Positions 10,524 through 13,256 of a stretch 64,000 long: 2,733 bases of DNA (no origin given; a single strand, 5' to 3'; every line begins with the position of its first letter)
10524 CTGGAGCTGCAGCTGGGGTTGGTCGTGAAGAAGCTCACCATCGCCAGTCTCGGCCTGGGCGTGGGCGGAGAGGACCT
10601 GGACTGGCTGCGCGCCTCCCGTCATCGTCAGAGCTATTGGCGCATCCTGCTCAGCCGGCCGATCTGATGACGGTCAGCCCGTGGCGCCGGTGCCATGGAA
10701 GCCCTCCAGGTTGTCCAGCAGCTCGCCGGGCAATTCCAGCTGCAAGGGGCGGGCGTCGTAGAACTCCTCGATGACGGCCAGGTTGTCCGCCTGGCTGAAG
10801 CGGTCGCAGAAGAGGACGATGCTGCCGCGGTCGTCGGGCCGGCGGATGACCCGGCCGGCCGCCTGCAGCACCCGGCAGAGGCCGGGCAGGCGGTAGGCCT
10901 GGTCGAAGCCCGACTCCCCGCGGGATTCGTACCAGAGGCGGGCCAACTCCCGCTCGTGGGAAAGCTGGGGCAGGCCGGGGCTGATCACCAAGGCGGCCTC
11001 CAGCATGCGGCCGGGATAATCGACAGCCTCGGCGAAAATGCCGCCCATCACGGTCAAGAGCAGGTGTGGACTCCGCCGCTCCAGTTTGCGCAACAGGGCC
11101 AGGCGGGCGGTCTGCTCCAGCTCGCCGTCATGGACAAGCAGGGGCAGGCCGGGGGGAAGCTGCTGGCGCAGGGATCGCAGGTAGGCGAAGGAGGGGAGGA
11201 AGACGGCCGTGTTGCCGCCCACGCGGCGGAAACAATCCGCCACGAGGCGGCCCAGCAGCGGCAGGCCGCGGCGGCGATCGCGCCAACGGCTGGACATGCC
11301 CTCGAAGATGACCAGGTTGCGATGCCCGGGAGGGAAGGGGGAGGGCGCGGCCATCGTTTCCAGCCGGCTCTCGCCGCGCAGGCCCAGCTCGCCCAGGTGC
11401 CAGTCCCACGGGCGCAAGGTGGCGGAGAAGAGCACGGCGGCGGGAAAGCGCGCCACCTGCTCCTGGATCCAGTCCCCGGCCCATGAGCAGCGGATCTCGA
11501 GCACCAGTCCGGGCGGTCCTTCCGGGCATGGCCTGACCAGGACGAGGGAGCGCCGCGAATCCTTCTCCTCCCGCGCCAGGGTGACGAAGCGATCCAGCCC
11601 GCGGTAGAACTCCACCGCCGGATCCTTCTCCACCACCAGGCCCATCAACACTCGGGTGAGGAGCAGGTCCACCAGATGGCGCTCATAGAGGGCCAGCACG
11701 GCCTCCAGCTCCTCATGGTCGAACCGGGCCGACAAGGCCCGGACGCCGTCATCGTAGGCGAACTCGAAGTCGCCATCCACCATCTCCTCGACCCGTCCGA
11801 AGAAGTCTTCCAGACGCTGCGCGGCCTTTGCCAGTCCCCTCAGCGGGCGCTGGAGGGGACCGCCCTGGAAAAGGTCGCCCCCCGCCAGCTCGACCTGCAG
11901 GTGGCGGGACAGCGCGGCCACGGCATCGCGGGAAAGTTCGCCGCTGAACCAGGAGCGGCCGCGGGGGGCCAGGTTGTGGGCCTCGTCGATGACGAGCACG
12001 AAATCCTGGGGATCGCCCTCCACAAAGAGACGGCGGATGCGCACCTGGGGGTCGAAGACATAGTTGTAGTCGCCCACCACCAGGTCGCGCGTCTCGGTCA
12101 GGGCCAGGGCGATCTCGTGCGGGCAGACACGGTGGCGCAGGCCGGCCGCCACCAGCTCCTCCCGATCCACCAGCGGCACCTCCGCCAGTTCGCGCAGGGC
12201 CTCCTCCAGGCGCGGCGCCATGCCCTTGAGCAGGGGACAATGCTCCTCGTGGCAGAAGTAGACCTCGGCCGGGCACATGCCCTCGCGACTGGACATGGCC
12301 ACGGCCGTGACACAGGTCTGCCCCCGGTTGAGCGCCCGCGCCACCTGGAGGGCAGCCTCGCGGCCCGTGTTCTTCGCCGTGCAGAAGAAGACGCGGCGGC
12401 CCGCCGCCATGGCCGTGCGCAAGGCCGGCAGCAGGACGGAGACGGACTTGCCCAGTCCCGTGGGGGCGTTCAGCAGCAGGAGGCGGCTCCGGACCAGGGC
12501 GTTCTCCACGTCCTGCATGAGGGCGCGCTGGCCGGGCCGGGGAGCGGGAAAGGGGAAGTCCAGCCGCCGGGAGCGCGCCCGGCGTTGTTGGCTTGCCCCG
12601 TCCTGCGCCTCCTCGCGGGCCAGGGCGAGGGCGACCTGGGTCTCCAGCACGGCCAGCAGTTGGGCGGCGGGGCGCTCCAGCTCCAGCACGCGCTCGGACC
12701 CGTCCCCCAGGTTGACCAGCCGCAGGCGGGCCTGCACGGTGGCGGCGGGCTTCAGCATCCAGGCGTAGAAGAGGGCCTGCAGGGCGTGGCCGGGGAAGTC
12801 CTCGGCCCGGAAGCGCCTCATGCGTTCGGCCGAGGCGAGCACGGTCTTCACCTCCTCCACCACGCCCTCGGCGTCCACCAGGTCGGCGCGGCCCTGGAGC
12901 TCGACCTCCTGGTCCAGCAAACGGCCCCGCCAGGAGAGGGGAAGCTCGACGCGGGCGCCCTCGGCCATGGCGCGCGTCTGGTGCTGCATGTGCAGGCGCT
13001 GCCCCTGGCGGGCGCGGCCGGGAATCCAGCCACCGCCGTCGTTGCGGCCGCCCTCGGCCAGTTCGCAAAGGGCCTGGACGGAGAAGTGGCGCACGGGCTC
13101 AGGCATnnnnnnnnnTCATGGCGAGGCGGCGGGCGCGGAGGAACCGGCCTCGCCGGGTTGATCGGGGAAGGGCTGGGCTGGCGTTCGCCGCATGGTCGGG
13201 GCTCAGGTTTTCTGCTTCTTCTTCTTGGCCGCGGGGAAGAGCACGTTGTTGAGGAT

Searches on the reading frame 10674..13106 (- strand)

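Call 27: search_protein_families(library=pfam, proteins=[window:10674-13106:-], max_evalue=0.0001)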
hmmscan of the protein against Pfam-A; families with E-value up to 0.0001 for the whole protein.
window:10674-13106:- (810 aa): 2 families
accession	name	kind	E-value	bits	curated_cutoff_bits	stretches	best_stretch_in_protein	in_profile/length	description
PF13307.12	Helicase_C_2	-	2.4e-24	86.7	25.3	1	626-773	5-157/170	Helicase C-terminal domain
PF06733.21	DEAD_2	-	3.9e-14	53.1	21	1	260-394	35-170/172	DEAD_2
